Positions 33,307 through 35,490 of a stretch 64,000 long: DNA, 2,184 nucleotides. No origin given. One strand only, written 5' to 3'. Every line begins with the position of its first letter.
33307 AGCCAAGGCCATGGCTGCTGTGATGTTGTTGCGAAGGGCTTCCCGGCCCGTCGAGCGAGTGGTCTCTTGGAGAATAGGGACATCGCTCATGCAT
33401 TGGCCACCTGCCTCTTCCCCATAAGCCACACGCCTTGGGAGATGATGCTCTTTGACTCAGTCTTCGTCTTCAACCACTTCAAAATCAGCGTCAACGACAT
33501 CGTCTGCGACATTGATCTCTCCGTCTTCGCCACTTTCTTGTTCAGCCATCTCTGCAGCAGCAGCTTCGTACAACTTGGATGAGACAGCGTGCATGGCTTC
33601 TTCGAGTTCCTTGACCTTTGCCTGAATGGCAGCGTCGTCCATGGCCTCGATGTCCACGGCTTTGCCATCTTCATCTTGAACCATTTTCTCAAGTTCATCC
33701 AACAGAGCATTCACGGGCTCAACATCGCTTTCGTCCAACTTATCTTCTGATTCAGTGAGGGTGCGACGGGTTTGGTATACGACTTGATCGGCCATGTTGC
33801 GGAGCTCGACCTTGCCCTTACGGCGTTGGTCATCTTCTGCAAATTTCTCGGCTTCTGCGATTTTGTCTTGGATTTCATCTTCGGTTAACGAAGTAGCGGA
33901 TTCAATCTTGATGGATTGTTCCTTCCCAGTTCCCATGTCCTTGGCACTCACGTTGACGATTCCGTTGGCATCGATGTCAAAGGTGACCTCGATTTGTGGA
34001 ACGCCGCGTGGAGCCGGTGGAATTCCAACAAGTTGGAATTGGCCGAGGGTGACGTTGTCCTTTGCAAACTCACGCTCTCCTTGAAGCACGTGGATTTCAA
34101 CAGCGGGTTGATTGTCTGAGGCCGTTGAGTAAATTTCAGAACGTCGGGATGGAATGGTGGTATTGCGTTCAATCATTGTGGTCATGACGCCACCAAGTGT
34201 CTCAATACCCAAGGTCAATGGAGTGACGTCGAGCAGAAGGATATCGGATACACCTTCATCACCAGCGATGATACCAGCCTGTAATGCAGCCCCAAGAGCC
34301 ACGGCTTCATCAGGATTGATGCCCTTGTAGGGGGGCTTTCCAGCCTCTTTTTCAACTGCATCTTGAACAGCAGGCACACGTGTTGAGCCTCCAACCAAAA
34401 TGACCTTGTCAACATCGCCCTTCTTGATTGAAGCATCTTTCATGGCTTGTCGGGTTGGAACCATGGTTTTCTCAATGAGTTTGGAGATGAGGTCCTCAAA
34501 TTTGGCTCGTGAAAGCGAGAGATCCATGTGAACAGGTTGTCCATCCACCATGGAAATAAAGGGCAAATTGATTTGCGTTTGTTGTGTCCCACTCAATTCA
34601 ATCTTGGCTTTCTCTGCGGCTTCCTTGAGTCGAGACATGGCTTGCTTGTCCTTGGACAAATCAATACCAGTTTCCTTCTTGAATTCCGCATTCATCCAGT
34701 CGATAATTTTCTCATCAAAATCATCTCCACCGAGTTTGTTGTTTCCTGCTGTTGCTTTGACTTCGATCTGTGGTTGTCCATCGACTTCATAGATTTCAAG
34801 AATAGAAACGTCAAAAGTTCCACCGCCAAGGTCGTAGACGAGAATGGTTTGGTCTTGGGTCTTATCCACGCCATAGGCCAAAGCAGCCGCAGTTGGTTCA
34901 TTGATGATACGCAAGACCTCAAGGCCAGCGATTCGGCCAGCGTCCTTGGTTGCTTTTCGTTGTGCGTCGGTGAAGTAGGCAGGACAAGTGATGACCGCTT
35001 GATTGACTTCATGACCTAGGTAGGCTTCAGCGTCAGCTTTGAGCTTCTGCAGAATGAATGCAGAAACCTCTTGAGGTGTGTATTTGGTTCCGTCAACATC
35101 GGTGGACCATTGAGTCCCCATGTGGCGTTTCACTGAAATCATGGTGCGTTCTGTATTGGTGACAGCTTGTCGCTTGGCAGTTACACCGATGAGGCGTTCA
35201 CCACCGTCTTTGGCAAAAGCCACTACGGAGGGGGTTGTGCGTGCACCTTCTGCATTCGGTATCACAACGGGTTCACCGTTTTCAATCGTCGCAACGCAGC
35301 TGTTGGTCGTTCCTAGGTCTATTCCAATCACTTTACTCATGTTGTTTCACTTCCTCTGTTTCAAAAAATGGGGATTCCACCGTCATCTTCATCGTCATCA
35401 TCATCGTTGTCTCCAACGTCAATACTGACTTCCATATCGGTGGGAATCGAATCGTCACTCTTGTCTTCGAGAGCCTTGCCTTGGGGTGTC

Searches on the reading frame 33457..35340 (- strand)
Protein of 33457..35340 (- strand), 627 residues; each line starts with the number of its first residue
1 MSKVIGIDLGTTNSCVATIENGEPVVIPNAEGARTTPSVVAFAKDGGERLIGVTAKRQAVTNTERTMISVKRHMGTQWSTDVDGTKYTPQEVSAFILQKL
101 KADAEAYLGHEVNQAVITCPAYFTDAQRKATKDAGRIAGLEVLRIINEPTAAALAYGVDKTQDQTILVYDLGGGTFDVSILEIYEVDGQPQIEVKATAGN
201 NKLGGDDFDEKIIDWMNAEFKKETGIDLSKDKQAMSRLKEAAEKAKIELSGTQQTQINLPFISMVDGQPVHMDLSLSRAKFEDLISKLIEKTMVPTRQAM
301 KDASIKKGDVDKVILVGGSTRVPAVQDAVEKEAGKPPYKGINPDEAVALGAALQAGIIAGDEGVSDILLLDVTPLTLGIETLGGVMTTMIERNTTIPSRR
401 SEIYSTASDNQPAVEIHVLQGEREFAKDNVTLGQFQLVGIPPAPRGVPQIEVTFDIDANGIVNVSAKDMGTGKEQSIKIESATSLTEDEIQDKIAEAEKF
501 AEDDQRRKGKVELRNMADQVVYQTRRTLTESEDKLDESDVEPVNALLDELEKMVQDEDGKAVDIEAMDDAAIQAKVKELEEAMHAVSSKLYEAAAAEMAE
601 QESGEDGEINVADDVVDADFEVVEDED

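Call 87: search_protein_families(library=pfam, proteins=[window:33457-35340:-], max_evalue=0.001)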
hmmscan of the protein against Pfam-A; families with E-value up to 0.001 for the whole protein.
window:33457-35340:- (627 aa): 2 families
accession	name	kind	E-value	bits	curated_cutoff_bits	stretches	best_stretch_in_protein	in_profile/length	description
PF00012.26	HSP70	-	3.7e-235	782.2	20.6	2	82-591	103-598/599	Hsp70 protein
PF06723.19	MreB_Mbl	-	6.9e-24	84.7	27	1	3-352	2-316/327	MreB/Mbl protein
